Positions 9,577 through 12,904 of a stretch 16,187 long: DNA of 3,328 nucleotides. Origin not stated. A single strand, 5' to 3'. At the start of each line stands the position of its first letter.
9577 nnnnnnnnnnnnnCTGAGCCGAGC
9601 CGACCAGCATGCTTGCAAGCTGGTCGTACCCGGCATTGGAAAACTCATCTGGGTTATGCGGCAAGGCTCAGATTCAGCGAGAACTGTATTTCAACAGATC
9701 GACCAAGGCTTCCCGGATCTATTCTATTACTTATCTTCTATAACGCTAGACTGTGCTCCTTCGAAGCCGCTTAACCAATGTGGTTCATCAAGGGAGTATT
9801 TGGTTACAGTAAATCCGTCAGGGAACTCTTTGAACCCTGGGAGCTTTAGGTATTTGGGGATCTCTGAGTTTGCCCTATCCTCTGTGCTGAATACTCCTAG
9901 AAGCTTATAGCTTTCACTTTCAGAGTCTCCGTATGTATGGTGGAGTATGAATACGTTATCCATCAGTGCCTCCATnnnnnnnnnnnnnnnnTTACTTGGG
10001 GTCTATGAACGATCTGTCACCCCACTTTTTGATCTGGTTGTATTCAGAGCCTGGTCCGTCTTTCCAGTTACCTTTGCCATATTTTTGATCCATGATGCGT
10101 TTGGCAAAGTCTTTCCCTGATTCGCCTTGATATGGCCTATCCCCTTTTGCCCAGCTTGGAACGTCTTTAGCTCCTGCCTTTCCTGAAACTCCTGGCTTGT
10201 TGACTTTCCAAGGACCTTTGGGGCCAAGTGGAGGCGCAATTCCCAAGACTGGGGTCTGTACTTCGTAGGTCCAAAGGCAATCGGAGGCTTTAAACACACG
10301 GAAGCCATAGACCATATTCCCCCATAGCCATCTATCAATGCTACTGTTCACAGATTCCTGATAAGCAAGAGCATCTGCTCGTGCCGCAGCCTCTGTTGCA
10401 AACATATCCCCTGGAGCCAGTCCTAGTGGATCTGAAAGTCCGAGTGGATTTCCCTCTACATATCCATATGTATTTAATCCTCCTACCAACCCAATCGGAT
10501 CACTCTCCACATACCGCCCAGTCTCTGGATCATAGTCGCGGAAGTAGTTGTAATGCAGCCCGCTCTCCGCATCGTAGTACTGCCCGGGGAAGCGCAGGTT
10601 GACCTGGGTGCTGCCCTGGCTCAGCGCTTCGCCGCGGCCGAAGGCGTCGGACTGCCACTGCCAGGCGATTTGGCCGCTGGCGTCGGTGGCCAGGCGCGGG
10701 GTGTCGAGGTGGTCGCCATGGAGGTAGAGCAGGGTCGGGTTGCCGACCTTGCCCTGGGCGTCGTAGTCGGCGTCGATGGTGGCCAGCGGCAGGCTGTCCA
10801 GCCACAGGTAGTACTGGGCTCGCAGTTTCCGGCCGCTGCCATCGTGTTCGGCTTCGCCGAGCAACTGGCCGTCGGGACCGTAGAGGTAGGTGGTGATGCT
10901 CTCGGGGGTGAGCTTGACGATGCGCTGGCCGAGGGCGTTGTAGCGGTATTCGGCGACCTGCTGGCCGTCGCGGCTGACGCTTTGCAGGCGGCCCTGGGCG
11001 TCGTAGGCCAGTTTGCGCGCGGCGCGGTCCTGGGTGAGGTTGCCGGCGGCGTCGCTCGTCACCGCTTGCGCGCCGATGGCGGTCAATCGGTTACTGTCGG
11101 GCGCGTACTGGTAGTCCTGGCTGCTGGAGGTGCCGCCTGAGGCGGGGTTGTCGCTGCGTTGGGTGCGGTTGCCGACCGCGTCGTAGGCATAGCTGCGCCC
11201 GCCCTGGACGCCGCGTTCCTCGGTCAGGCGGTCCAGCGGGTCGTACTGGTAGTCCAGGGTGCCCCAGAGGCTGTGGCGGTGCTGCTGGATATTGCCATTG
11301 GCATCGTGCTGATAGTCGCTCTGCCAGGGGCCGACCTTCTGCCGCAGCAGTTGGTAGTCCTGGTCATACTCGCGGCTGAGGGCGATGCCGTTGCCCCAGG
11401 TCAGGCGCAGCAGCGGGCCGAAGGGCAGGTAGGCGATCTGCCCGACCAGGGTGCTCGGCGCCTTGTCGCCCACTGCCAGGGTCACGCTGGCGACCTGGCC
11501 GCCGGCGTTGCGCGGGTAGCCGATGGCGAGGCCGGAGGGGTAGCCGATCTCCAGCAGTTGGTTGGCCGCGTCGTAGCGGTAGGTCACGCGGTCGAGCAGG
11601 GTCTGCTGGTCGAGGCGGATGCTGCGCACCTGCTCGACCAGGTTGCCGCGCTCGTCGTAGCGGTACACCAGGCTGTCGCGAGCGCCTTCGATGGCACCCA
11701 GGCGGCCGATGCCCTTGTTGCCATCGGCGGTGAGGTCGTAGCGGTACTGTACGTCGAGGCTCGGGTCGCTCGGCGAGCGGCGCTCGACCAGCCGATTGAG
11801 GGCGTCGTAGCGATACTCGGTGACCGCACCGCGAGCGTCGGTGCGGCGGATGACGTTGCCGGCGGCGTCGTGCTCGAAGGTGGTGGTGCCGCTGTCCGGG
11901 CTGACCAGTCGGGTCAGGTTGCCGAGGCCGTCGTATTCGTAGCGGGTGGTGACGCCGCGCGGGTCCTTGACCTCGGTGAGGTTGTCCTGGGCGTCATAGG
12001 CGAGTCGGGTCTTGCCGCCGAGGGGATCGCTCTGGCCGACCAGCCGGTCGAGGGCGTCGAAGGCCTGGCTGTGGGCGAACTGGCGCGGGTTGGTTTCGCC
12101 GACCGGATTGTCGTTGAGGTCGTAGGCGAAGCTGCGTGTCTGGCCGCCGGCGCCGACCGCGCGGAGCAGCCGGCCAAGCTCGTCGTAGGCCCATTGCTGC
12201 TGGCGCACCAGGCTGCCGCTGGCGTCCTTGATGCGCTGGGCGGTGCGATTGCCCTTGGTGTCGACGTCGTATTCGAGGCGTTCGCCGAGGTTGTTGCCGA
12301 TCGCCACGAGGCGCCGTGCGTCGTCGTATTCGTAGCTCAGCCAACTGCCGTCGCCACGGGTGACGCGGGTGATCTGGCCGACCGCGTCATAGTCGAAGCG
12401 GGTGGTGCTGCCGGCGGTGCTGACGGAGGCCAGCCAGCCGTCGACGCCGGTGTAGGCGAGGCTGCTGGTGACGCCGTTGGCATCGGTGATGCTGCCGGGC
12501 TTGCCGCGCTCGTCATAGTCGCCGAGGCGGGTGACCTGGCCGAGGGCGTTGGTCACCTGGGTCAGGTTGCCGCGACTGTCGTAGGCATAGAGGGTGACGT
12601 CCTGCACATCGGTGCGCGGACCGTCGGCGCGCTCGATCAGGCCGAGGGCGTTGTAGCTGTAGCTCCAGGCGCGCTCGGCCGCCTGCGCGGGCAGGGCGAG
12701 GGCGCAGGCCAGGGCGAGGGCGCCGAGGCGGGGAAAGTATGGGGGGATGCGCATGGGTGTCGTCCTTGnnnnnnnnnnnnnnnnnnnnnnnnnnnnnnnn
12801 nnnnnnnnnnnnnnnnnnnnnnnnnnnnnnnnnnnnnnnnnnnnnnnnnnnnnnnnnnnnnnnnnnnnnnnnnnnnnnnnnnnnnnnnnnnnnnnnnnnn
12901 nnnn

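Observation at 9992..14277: Rhs toxin encoded as two adjacent Sec-signal-peptide proteins with a three-part GC mosaic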

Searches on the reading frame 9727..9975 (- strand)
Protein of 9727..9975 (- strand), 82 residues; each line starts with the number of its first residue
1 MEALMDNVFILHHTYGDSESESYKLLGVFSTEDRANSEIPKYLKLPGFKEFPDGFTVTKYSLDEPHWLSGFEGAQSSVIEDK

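Call 6: search_protein_families(library=pfam, proteins=[window:9727-9975:-], max_evalue=0.01)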
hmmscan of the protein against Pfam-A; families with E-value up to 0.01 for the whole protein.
window:9727-9975:- (82 aa): 1 family
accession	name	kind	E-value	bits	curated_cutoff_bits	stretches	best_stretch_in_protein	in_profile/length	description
PF24024.1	DUF7336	-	3.7e-09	36.7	25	1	8-69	3-58/60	Domain of unknown function (DUF7336)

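Call 7: search_protein_families(library=ncbifam, proteins=[window:9727-9975:-], max_evalue=0.01)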
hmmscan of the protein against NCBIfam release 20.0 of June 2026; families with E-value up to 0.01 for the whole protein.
window:9727-9975:- (82 aa): 0 families

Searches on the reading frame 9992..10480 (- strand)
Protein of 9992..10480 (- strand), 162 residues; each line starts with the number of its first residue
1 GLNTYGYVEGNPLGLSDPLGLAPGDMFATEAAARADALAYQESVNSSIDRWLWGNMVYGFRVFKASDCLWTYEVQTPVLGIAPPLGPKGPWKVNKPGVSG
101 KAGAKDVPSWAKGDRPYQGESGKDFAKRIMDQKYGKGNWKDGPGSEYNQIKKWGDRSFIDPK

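Call 42: search_protein_families(library=pfam, proteins=[window:9992-10480:-], max_evalue=0.05)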
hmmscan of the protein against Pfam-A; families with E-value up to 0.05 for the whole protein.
window:9992-10480:- (162 aa): 0 families

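Call 43: search_solved_structures(query=window:9995-10417:-, max_evalue=10, show_alignments=2)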
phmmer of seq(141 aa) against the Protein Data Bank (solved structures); distinct sequences matched with E-value up to 10: 3.
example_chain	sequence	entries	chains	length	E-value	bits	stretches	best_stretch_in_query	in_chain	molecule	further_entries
2y9w_C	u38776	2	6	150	0.24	14.6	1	20-76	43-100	LECTIN-LIKE FOLD PROTEIN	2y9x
5eha_A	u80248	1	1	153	0.25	14.5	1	20-76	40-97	Lectin-like fold protein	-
9udy_A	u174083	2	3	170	0.31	14.2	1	20-76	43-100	Lectin-like fold protein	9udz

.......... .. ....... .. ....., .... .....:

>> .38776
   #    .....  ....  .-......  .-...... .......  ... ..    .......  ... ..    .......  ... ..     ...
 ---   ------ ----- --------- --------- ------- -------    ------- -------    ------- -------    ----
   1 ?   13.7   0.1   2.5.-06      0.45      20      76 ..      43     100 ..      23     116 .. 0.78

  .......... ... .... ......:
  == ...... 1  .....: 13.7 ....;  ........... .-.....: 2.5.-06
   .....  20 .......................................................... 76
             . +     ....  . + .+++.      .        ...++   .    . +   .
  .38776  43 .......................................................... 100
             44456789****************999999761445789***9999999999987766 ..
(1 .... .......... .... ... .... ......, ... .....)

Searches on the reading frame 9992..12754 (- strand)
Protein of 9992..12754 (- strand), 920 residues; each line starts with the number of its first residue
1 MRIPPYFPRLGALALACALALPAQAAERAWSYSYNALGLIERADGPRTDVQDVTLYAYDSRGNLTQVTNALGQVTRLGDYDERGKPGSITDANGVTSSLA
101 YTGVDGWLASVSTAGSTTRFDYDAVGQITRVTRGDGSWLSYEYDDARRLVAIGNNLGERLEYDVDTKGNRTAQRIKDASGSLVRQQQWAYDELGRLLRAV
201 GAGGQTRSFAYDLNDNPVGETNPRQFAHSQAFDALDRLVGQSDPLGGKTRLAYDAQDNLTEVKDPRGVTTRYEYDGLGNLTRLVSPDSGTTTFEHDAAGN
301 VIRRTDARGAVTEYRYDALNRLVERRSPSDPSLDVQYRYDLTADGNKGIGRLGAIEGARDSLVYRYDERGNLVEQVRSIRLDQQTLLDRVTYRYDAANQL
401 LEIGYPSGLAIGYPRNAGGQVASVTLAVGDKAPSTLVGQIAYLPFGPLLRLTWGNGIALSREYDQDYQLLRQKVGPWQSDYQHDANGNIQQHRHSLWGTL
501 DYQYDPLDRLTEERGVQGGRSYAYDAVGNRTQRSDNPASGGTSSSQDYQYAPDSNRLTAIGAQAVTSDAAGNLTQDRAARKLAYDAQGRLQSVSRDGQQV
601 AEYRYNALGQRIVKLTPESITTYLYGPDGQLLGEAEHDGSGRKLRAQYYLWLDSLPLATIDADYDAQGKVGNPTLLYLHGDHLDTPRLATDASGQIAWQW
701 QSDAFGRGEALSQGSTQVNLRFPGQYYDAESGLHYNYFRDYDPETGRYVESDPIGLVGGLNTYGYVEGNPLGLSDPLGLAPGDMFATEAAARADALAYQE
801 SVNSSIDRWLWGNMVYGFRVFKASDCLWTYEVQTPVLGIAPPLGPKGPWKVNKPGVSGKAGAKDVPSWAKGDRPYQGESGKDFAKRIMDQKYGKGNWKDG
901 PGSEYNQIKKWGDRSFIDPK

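Call 6: search_protein_families(library=pfam, proteins=[window:9992-12754:-], max_evalue=0.01)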
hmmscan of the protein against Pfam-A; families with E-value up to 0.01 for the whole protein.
window:9992-12754:- (920 aa): 4 families
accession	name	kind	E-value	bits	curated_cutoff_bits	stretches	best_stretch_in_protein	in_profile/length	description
PF05593.20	RHS_repeat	-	6e-64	211.8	22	8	253-289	1-37/38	RHS Repeat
PF03527.20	RHS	-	1.9e-06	28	27.9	1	677-707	3-33/38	RHS protein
PF25023.1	TEN_YD-shell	-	0.00011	20.9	50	0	522-752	649-866/909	Teneurin YD-shell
PF08842.16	Mfa2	-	0.0082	16.2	21.2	0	31-64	13-42/277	Fimbrillin-A associated anchor proteins Mfa1 and Mfa2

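Call 7: search_protein_families(library=ncbifam, proteins=[window:9992-12754:-], max_evalue=0.01)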
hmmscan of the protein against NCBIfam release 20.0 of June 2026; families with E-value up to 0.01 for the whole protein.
window:9992-12754:- (920 aa): 3 families
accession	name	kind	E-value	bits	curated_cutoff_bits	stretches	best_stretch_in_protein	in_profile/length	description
TIGR01643.1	YD_repeat_2x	repeat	8.4e-55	181.2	15.8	6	253-294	1-42/42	YD repeat-containing protein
NF041261.1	RHS_core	equivalog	7.4e-50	169.8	2000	3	70-343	424-691/1261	RHS element core protein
TIGR03696.1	Rhs_assc_core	domain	5e-24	84.6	32.5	1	704-779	3-76/76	RHS repeat-associated core domain-containing protein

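Call 9: find_homologous_proteins(query=window:9992-12754:-)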
Query window:9992-12754:- (920 aa): 6586 proteins with E <= 0.001 among 8000 candidates; the best 120 are listed.
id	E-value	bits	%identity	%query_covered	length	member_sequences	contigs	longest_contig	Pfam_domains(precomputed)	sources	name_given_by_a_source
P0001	0.0e+0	1717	98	85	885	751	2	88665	PF15606.11,PF05593.20,PF25023.2,PF03527.21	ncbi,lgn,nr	ncbi:TPA: RHS repeat protein [Pseudomonas aeruginosa]|nr:RHS repeat protein [Pseudomonas aeruginosa]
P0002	0.0e+0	1712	98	85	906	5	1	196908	PF05593.20,PF25023.2,PF03527.21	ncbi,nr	ncbi:RHS repeat protein [Pseudomonas aeruginosa]|nr:RHS repeat protein [Pseudomonas aeruginosa]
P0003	0.0e+0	1686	98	83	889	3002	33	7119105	PF05593.20,PF25023.2,PF03527.21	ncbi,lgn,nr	ncbi:TPA: RHS repeat protein [Pseudomonas aeruginosa]|nr:RHS repeat domain-containing protein [Pseud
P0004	0.0e+0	1679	93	85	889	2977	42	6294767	PF05593.20,PF25023.2,PF03527.21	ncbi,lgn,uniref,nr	ncbi:TPA: RHS repeat protein [Pseudomonas aeruginosa]|uniref:RHS repeat domain-containing protein n=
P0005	0.0e+0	1640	98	81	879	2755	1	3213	PF05593.20,PF25023.2,PF03527.21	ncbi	ncbi:TPA: RHS repeat-associated core domain-containing protein, partial [Pseudomonas aeruginosa]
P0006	0.0e+0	1391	98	69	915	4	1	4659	PF05593.20,PF25023.2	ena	-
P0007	0.0e+0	1325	63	98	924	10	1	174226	PF05593.20,PF25023.2,PF03527.21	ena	-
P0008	0.0e+0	1308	85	46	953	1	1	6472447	PF05593.20,PF25023.2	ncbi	ncbi:hypothetical protein [Pseudomonas aeruginosa]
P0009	0.0e+0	1295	81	60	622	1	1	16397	PF05593.20,PF25023.2,PF03527.21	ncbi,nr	ncbi:RHS repeat-associated core domain-containing protein, partial [Pseudomonas aeruginosa]|nr:RHS r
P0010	0.0e+0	1295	81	60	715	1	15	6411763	PF15606.11,PF05593.20,PF25023.2,PF03527.21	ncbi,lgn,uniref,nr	ncbi:hypothetical protein RVB2_26380 [Pseudomonas aeruginosa]|uniref:RHS repeat-associated core doma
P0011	0.0e+0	1295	80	60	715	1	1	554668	PF15606.11,PF05593.20,PF25023.2,PF03527.21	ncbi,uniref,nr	ncbi:sugar-binding protein [Pseudomonas aeruginosa]|uniref:RHS repeat-associated core domain-contain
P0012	0.0e+0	1293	99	62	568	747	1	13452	PF05593.20,PF25023.2,PF03527.21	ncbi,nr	ncbi:TPA: RHS repeat protein, partial [Pseudomonas aeruginosa]|nr:RHS repeat protein [Pseudomonas ae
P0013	0.0e+0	1285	81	58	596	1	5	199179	PF05593.20,PF25023.2,PF03527.21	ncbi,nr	ncbi:TPA: RHS repeat domain-containing protein, partial [Pseudomonas aeruginosa]|nr:RHS repeat prote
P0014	0.0e+0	1277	88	71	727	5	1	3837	PF05593.20,PF25023.2,PF03527.21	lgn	-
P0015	0.0e+0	1252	99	61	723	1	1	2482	PF05593.20,PF25023.2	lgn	-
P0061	0.0e+0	1098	64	85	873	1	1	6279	PF05593.20,PF25023.2,PF15533.13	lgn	-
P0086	0.0e+0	1066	65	82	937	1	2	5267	PF05593.20,PF15657.12,PF25023.2,PF03527.21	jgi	jgi:RHS repeat-associated protein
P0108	0.0e+0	1049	62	82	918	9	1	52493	PF15607.12,PF05593.20,PF25023.2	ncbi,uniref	ncbi:RHS repeat-associated core domain-containing protein [Pseudomonas solani]|uniref:RHS repeat-ass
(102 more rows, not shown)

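Call 42: search_protein_families(library=pfam, proteins=[P0001], max_evalue=0.05)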
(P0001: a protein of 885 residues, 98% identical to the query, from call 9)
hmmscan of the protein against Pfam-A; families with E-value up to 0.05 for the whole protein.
P0001 (885 aa): 5 families
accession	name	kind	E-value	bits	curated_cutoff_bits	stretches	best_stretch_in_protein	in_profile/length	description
PF05593.20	RHS_repeat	-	7.9e-64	211.4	22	10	253-289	1-37/38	RHS Repeat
PF15606.11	Ntox34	-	5.5e-09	36.5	25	1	819-883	8-79/80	Bacterial toxin 34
PF03527.20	RHS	-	1.5e-06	28.3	27.9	1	677-707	3-33/38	RHS protein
PF25023.1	TEN_YD-shell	-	0.00011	20.9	50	0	522-752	649-866/909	Teneurin YD-shell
PF08842.16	Mfa2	-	0.0032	17.5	21.2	0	31-64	13-42/277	Fimbrillin-A associated anchor proteins Mfa1 and Mfa2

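Call 80: search_protein_families(library=pfam, proteins=[P0002, P0003, P0004, P0008, P0006, P0108, P0061, P0086], max_evalue=0.01)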
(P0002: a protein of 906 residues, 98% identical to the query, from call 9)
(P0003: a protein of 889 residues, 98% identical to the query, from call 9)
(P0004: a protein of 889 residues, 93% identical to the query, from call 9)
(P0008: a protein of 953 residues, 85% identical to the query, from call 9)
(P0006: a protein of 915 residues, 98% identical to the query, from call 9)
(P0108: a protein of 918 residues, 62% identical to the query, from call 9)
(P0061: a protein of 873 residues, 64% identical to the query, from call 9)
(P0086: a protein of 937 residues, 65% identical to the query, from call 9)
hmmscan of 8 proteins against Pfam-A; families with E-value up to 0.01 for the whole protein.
P0002 (906 aa): 4 families
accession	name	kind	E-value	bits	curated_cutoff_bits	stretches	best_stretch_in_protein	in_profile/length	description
PF05593.20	RHS_repeat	-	4.3e-65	215.4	22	8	256-292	1-37/38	RHS Repeat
PF03527.20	RHS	-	1.7e-06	28.2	27.9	1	680-710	3-33/38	RHS protein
PF25023.1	TEN_YD-shell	-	0.00031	19.4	50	0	525-755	649-866/909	Teneurin YD-shell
PF08842.16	Mfa2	-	0.0024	18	21.2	0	34-67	13-42/277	Fimbrillin-A associated anchor proteins Mfa1 and Mfa2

P0003 (889 aa): 4 families
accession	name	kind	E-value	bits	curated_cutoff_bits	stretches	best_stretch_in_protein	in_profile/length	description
PF05593.20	RHS_repeat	-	5.3e-64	212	22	8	253-289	1-37/38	RHS Repeat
PF03527.20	RHS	-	6e-06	26.4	27.9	1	677-706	3-32/38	RHS protein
PF25023.1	TEN_YD-shell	-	0.00012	20.8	50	0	522-756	649-869/909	Teneurin YD-shell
PF08842.16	Mfa2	-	0.0054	16.8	21.2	0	31-64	13-42/277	Fimbrillin-A associated anchor proteins Mfa1 and Mfa2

P0004 (889 aa): 4 families
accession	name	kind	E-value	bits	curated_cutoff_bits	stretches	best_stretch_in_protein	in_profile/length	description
PF05593.20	RHS_repeat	-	9.6e-65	214.3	22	8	253-289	1-37/38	RHS Repeat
PF03527.20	RHS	-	1.7e-06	28.2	27.9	1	677-707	3-33/38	RHS protein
PF25023.1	TEN_YD-shell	-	3.1e-05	22.7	50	0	522-756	649-869/909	Teneurin YD-shell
PF08842.16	Mfa2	-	0.0026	17.8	21.2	0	31-64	13-42/277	Fimbrillin-A associated anchor proteins Mfa1 and Mfa2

P0008 (953 aa): 2 families
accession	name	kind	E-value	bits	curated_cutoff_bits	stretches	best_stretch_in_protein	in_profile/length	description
PF05593.20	RHS_repeat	-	6.7e-78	256.2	22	9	410-446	1-37/38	RHS Repeat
PF25023.1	TEN_YD-shell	-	0.0018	16.8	50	0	99-140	106-148/909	Teneurin YD-shell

P0006 (915 aa): 3 families
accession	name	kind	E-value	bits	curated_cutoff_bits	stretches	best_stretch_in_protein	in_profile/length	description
PF05593.20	RHS_repeat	-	1.2e-64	214.1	22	8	253-289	1-37/38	RHS Repeat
PF25023.1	TEN_YD-shell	-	0.0051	15.4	50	0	99-141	106-149/909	Teneurin YD-shell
PF08842.16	Mfa2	-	0.007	16.4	21.2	0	31-64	13-42/277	Fimbrillin-A associated anchor proteins Mfa1 and Mfa2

P0108 (918 aa): 3 families
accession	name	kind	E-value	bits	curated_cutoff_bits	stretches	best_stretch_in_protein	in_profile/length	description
PF05593.20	RHS_repeat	-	5.3e-73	240.7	22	14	255-292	1-38/38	RHS Repeat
PF15607.11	Ntox44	-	5.6e-10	40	24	1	821-909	2-103/104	Bacterial toxin 44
PF03527.20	RHS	-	3.5e-05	24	27.9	1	689-718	3-32/38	RHS protein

P0061 (873 aa): 4 families
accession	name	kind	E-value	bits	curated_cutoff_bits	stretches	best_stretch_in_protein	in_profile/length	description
PF05593.20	RHS_repeat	-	3.2e-63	209.5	22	10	294-328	1-35/38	RHS Repeat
PF15533.11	Ntox33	-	8.7e-08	33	28.4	1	812-869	8-63/65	Bacterial toxin 33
PF03527.20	RHS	-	1.5e-05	25.2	27.9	1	668-703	2-37/38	RHS protein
PF15283.12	DUF4595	-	0.00012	22.5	34.2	0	25-73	49-97/202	Domain of unknown function (DUF4595) with porin-like fold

P0086 (937 aa): 4 families
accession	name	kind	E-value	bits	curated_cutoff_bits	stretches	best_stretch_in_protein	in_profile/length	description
PF05593.20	RHS_repeat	-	1e-69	230.2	22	11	294-328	1-35/38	RHS Repeat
PF15657.11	Tox-HNH-EHHH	-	1.7e-27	96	25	1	870-936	3-68/69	HNH/Endo VII superfamily nuclease toxins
PF03527.20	RHS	-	1.7e-06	28.2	27.9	1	678-708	2-32/38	RHS protein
PF15283.12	DUF4595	-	0.0011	19.4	34.2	0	69-161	4-100/202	Domain of unknown function (DUF4595) with porin-like fold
